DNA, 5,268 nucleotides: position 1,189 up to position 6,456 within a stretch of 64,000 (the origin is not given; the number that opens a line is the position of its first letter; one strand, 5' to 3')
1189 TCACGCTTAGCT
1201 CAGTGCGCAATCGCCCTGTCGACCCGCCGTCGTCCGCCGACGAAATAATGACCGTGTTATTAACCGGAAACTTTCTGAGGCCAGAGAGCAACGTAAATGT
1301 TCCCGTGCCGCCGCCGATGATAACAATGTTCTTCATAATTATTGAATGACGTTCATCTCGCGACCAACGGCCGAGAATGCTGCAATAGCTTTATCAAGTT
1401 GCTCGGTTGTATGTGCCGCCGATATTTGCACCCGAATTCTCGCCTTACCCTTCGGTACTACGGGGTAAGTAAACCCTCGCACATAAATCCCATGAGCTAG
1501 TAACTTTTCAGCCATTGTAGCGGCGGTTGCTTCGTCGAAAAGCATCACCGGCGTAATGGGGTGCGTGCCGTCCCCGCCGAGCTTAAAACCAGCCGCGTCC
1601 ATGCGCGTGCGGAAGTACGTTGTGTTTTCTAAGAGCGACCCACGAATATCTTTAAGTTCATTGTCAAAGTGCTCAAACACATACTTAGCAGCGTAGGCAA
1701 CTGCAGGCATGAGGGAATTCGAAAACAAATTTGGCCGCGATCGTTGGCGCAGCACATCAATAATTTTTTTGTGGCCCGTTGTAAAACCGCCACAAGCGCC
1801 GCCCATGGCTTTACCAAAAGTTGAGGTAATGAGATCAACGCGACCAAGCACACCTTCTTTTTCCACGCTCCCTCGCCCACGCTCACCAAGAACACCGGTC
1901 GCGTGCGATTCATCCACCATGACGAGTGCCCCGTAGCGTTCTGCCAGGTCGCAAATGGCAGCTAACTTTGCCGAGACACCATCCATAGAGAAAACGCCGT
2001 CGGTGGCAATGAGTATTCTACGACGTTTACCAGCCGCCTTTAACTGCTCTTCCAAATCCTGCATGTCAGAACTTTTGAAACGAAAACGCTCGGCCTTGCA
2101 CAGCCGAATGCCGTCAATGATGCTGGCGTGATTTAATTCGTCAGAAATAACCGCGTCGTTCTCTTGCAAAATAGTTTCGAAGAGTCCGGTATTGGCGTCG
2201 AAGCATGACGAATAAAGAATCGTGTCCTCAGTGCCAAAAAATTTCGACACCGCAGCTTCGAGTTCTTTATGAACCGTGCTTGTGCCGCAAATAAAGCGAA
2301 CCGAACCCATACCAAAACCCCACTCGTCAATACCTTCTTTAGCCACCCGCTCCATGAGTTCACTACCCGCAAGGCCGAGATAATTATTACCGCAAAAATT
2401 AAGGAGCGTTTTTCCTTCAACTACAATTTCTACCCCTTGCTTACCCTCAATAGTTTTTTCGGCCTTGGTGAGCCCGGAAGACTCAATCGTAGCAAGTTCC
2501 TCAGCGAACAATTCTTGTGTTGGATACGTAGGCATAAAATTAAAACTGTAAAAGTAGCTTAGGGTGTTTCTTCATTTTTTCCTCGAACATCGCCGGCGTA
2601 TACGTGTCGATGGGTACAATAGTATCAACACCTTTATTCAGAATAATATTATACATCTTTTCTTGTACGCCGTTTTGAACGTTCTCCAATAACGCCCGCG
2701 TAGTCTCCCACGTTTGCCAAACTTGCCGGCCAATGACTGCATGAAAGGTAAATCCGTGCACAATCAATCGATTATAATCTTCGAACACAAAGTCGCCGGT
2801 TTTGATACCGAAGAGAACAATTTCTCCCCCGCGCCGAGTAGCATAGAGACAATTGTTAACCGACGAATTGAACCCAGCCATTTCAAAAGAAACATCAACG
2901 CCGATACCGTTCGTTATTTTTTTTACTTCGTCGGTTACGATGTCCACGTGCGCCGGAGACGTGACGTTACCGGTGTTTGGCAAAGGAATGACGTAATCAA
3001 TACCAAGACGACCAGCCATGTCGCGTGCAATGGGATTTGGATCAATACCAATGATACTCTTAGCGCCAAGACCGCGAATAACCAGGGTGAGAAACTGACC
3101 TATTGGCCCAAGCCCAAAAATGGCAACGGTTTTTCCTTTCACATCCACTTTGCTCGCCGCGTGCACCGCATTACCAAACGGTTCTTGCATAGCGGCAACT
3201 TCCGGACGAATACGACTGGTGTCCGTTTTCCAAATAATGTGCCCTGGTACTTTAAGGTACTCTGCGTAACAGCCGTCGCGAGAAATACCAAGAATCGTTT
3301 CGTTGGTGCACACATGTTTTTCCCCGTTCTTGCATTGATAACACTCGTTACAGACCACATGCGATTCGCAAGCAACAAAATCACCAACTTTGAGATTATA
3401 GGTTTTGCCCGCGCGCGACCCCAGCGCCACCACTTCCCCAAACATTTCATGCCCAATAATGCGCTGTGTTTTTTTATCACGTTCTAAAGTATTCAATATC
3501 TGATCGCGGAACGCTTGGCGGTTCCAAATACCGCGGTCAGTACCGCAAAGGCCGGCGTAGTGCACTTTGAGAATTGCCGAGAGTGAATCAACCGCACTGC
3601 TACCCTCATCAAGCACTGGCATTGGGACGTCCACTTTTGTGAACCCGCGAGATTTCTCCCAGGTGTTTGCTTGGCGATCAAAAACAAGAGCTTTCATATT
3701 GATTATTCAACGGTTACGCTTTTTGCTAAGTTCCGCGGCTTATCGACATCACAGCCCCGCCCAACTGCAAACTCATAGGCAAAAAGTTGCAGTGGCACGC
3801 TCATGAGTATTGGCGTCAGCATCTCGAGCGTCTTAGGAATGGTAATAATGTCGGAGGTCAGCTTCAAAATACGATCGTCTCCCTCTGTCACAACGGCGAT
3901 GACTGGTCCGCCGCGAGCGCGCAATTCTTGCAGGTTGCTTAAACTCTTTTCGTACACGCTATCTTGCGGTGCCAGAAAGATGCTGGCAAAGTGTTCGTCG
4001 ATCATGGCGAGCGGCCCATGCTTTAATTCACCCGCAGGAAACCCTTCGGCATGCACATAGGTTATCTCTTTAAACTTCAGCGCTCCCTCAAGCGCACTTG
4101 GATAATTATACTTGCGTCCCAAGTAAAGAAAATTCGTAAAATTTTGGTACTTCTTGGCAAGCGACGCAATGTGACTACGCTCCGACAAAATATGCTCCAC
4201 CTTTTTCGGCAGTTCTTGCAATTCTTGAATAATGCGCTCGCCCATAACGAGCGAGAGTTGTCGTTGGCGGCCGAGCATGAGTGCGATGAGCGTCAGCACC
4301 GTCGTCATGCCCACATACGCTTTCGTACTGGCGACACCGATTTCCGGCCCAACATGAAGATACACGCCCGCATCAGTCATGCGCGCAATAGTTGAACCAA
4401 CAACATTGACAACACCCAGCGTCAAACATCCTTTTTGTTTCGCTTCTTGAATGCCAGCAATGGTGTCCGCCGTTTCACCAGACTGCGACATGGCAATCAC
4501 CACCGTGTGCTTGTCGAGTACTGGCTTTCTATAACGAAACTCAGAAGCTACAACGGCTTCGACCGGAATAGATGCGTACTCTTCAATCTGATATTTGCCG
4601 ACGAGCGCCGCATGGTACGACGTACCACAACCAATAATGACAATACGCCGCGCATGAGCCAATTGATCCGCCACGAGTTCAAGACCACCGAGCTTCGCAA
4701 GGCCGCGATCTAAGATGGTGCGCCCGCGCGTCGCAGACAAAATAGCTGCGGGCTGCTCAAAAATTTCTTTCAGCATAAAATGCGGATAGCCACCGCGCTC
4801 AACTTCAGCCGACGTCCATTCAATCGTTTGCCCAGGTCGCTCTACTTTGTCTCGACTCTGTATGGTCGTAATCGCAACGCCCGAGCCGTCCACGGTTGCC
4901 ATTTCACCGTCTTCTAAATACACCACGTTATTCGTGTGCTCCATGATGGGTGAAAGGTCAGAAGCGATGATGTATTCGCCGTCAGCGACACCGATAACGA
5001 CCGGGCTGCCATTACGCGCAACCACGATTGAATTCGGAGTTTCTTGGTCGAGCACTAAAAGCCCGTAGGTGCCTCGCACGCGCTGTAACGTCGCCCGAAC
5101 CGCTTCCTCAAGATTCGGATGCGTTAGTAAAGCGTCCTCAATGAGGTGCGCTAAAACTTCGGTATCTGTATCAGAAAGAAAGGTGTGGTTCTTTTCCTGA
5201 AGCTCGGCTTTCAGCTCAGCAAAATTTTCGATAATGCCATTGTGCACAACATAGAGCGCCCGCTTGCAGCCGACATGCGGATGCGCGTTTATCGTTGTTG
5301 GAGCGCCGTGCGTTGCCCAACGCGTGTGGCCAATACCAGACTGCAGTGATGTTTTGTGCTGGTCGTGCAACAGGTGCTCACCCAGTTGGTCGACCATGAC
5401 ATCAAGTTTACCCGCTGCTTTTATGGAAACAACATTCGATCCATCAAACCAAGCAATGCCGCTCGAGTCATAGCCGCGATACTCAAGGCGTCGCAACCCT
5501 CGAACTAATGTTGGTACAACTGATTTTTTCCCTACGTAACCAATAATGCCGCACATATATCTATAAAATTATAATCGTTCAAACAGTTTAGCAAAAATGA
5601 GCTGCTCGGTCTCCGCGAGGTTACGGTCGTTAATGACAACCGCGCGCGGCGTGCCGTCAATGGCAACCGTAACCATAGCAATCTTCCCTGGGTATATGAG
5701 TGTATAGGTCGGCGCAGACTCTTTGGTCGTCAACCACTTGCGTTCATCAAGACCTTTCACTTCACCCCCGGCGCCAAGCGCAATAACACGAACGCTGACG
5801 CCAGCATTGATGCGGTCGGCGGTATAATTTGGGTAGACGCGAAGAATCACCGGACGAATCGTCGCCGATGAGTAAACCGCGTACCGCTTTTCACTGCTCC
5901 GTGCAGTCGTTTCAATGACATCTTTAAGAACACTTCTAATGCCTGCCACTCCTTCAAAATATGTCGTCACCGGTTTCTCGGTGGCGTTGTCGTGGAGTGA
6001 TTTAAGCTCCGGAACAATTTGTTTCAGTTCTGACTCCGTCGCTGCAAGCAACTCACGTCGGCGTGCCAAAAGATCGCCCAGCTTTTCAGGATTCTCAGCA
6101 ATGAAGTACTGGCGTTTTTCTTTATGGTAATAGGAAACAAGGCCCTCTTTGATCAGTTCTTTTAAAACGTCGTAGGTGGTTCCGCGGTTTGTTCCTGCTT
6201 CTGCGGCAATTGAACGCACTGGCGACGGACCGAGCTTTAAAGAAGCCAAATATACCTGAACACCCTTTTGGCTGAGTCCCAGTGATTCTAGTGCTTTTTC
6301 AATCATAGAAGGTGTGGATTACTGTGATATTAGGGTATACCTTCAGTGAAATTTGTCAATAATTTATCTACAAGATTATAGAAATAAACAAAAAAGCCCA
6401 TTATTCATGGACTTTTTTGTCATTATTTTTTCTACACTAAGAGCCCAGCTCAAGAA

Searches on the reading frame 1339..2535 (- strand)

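Call 97: search_protein_families(library=pfam, proteins=[window:1339-2535:-], max_evalue=0.0001)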
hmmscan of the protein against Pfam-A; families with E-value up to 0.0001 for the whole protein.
window:1339-2535:- (398 aa): 1 family
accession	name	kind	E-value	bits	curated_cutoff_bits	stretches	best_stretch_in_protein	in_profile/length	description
PF00155.27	Aminotran_1_2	-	1.7e-63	215.5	19.7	1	43-386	2-360/361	Aminotransferase class I and II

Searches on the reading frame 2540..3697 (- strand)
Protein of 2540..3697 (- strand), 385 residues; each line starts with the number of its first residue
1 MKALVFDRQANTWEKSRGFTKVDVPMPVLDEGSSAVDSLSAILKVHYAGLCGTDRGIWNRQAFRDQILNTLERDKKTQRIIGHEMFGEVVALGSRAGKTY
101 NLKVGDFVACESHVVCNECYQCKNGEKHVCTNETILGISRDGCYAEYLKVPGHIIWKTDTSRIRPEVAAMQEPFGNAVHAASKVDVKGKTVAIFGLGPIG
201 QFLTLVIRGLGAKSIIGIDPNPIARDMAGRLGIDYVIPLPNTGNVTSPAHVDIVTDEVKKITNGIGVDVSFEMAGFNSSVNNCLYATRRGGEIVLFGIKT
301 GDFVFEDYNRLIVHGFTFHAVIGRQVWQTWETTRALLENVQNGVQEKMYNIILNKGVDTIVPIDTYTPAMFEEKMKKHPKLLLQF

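Call 97: search_protein_families(library=pfam, proteins=[window:2540-3697:-], max_evalue=0.0001)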
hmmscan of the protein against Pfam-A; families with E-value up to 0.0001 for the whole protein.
window:2540-3697:- (385 aa): 2 families
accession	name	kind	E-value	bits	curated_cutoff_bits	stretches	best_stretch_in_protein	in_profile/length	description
PF08240.17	ADH_N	-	4.8e-21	75.4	23.5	1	41-157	5-101/104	Alcohol dehydrogenase GroES-like domain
PF00107.32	ADH_zinc_N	-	2.3e-18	66.8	31.8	1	198-337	1-127/129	Zinc-binding dehydrogenase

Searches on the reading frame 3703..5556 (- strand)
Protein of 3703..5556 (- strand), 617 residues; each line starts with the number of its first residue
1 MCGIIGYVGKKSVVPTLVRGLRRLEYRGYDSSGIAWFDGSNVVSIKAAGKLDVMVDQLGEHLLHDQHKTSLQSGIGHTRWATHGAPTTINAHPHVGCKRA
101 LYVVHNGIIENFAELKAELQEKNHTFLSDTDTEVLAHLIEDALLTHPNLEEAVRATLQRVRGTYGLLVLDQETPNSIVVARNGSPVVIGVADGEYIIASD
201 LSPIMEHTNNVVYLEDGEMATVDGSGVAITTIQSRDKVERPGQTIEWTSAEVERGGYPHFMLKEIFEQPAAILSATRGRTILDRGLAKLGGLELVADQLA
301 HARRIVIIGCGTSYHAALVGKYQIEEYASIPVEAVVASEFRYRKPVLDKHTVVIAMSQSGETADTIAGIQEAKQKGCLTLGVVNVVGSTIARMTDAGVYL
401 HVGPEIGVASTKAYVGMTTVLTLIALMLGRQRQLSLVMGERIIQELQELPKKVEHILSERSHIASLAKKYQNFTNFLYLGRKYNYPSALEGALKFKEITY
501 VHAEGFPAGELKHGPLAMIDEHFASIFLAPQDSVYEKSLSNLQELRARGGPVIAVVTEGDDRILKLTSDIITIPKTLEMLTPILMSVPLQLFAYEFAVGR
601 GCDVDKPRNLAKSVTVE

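Call 21: search_protein_families(library=ncbifam, proteins=[window:3703-5556:-], max_evalue=0.00001)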
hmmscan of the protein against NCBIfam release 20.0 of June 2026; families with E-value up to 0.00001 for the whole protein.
window:3703-5556:- (617 aa): 16 families
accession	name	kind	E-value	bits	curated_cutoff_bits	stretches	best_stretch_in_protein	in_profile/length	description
NF001484.0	PRK00331.1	subfamily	7.6e-236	784.2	381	1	1-617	1-601/601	isomerizing glutamine--fructose-6-phosphate transaminase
TIGR01135.1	glmS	equivalog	3.7e-230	765.5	418.05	1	2-617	1-607/607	glutamine--fructose-6-phosphate transaminase (isomerizing)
NF046059.1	NagB_SO3506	equivalog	1.3e-38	133.2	430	1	302-612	38-325/330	glucosamine-6-phosphate deaminase NagB-II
TIGR01134.1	purF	equivalog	4e-29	102.3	350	1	2-235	1-230/432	amidophosphoribosyltransferase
NF041128.1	glucosaP_deam_GlmD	equivalog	7.1e-27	94.5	580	1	292-614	21-321/323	glucosamine-6-phosphate deaminase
TIGR01536.1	asn_synth_AEB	equivalog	4e-13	49.2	267.1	1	2-220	1-182/517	asparagine synthase (glutamine-hydrolyzing)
NF008481.0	PRK11382.1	equivalog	2e-11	43.7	430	1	303-608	45-332/340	fructoselysine 6-phosphate deglycase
NF006949.0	PRK09431.1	equivalog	6e-10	38.3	499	1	89-221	58-182/554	asparagine synthase B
NF003915.0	PRK05441.1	subfamily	6e-09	35.3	168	1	347-421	129-203/300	N-acetylmuramic acid 6-phosphate etherase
TIGR02128.1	G6PI_arch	equivalog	2.4e-08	33.3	213.9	1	301-378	20-95/308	bifunctional phosphoglucose/phosphomannose isomerase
TIGR00274.1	TIGR00274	equivalog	4.5e-08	32.5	302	1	347-427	124-204/291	N-acetylmuramic acid 6-phosphate etherase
TIGR03108.1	eps_aminotran_1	hypoth_equivalog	7.9e-08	31.4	816.9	1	61-209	30-171/628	XrtA/PEP-CTERM system amidotransferase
TIGR03104.1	trio_amidotrans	equivalog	1.5e-07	30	570.1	1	75-137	45-106/589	N-acetylglutaminylglutamine amidotransferase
NF009222.0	PRK12570.1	subfamily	5.3e-07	28.8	255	1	346-423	135-212/307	N-acetylmuramic acid 6-phosphate etherase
NF006426.0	PRK08674.1-6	subfamily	3.3e-06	26.2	295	1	300-418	44-156/354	bifunctional phosphoglucose/phosphomannose isomerase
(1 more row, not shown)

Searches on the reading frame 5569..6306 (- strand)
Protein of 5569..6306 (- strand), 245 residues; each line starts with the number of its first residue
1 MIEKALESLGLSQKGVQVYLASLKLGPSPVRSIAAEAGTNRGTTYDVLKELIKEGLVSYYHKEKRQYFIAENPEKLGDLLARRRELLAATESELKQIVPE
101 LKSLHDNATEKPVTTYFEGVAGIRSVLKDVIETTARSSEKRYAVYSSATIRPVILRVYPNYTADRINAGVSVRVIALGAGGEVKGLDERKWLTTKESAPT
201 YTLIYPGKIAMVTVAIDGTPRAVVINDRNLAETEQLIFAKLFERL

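Call 97: search_protein_families(library=pfam, proteins=[window:5569-6306:-], max_evalue=0.0001)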
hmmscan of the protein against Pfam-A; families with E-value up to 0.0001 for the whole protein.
window:5569-6306:- (245 aa): 1 family
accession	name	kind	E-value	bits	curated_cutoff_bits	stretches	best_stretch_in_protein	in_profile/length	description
PF01978.25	TrmB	-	2.5e-11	43.7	25.6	1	6-68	1-63/68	Sugar-specific transcriptional regulator TrmB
